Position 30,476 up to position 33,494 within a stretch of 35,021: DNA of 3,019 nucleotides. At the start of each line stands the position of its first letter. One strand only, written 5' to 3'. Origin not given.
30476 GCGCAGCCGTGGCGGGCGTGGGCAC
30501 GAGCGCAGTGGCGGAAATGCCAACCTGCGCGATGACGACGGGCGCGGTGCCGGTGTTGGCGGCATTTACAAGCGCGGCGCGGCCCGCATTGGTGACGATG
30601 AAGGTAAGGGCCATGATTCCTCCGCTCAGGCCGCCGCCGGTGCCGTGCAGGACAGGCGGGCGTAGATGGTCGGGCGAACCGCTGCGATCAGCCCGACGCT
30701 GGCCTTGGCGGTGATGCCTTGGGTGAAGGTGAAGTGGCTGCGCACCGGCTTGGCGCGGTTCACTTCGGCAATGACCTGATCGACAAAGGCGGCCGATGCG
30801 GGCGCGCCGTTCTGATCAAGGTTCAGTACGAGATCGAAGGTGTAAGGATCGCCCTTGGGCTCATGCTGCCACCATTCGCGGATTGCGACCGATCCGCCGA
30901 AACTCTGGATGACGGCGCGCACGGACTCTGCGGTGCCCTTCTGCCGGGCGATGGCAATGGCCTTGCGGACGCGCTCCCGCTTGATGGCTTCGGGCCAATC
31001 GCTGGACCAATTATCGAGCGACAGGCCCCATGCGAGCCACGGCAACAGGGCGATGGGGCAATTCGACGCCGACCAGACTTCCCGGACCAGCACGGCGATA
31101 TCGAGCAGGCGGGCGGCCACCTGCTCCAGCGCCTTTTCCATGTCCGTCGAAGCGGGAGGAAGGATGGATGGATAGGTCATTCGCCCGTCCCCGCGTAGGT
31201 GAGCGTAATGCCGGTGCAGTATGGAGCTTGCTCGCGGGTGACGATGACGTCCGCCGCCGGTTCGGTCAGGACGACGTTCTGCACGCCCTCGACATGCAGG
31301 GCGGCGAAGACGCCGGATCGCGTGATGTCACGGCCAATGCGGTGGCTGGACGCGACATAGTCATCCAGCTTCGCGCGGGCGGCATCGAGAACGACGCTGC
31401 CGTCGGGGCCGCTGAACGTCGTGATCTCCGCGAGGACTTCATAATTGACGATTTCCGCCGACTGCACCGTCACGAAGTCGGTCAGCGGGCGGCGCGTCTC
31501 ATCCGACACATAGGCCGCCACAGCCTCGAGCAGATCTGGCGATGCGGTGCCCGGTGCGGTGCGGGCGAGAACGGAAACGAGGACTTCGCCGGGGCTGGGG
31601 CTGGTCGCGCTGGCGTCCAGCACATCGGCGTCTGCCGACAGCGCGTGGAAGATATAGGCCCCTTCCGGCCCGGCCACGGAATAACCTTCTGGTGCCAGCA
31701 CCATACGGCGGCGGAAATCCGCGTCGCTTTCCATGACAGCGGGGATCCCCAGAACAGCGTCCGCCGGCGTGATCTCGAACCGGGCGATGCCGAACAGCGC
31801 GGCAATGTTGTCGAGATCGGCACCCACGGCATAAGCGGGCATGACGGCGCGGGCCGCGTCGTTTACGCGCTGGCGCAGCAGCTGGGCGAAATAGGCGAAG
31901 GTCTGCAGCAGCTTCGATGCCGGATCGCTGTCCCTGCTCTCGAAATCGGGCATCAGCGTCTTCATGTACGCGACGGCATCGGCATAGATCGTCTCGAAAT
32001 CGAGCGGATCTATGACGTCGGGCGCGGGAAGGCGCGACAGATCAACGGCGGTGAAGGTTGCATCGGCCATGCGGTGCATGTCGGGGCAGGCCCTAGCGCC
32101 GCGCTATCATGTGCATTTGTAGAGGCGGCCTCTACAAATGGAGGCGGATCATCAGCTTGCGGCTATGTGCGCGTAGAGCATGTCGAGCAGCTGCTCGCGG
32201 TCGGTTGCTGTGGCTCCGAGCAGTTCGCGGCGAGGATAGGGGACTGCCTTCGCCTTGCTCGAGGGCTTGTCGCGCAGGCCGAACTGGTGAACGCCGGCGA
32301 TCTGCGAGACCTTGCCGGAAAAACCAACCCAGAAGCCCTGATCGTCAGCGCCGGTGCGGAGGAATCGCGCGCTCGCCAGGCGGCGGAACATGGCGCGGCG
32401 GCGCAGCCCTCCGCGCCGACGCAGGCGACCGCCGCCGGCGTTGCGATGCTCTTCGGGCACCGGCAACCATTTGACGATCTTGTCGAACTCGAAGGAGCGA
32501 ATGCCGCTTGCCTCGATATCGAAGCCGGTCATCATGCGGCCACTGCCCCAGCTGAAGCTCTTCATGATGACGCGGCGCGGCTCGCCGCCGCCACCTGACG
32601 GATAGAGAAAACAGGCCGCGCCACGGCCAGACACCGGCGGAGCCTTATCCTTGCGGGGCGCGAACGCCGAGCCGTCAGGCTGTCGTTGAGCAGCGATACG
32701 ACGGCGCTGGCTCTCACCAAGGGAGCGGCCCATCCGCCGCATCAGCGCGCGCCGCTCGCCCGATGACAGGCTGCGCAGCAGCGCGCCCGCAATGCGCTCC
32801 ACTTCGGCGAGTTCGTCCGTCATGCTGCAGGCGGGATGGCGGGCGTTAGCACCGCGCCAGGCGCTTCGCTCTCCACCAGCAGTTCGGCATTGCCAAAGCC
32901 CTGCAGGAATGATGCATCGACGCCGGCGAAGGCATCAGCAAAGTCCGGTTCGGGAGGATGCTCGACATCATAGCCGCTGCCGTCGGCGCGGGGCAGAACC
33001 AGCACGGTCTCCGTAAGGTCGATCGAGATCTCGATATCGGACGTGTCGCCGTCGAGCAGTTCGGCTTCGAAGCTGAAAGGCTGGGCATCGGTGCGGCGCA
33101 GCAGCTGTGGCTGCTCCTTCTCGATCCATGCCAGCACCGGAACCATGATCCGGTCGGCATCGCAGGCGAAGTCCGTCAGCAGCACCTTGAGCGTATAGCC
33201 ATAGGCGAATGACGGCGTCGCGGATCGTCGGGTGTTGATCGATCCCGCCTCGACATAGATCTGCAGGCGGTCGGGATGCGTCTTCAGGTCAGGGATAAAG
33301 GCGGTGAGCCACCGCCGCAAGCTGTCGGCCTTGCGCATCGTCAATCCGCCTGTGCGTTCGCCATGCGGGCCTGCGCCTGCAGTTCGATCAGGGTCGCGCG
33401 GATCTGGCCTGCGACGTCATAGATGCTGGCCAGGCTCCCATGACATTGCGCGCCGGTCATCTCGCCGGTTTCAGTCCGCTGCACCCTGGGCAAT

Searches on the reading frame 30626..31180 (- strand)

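Call 7: search_protein_families(library=phrogs, proteins=[window:30626-31180:-])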
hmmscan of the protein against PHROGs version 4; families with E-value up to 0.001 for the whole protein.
window:30626-31180:- (184 aa): 8 families
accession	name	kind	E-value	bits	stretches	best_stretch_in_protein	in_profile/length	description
phrog_48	-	tail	1.6e-59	203.2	1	1-169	11-177/478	tail protein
phrog_5726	-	tail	1.1e-31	111.5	1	5-162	6-170/249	tail protein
phrog_9915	-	unknown function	2.3e-26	92.5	1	5-151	812-958/1813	-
phrog_29945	-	unknown function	9.1e-18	65.6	1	21-163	113-259/369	-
phrog_34934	-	tail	6e-17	62.7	1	5-90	9-95/413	tail protein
phrog_14404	-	tail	2.5e-15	57.5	1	46-150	58-156/363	baseplate protein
phrog_19272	-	unknown function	0.0004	21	1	5-92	6-94/288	-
phrog_17612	-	tail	0.00053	20.2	1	6-150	3-135/406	tail protein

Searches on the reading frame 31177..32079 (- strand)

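Call 7: search_protein_families(library=phrogs, proteins=[window:31177-32079:-])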
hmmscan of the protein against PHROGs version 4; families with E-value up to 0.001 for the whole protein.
window:31177-32079:- (300 aa): 4 families
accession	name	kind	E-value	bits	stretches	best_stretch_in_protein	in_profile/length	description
phrog_4226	-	tail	2.6e-81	273.3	1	76-299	2-227/228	baseplate protein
phrog_6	-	tail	9.7e-73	246.6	1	5-298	50-408/548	baseplate wedge subunit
phrog_14699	-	unknown function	3.1e-21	76.1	1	243-298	2-57/59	-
phrog_1608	-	tail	5.8e-10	39.9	1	117-294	8-189/192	tail protein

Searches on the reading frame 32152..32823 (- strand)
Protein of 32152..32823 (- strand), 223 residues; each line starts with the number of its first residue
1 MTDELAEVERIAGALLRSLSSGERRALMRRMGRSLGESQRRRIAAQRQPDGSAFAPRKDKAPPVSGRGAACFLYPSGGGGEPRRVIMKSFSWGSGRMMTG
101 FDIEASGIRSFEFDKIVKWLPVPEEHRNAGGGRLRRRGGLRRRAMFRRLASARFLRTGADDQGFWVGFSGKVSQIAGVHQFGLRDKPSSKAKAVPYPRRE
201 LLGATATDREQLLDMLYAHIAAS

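Call 7: search_protein_families(library=phrogs, proteins=[window:32152-32823:-])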
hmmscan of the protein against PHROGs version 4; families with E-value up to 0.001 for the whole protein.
window:32152-32823:- (223 aa): 5 families
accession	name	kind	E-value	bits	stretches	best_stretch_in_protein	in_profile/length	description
phrog_36427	-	unknown function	1.2e-38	134.3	1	1-221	156-363/367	-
phrog_26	-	connector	2.9e-31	110.1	2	137-221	141-227/321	tail completion or Neck1 protein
phrog_8396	-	unknown function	9.7e-22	77.7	1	145-221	1-77/78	-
phrog_28496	-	unknown function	9.7e-07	30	1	7-144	10-140/172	-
phrog_37541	-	unknown function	0.00011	23.4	1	15-67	18-70/76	-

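Call 9: search_protein_families(library=pfam, proteins=[window:32152-32823:-])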
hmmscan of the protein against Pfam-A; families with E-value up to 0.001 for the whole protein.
window:32152-32823:- (223 aa): 1 family
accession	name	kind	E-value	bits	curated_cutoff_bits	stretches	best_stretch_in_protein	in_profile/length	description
PF05069.18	Phage_tail_S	-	1.1e-27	97.2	24.3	2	136-220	60-147/148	Phage virion morphogenesis family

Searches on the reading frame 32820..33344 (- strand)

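Call 7: search_protein_families(library=phrogs, proteins=[window:32820-33344:-])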
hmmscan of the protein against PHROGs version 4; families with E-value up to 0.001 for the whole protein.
window:32820-33344:- (174 aa): 2 families
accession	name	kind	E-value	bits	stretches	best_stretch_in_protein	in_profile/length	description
phrog_65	-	connector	2.4e-40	138.8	1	3-139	1-138/159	tail terminator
phrog_36427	-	unknown function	4e-28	99.6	1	3-135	1-134/367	-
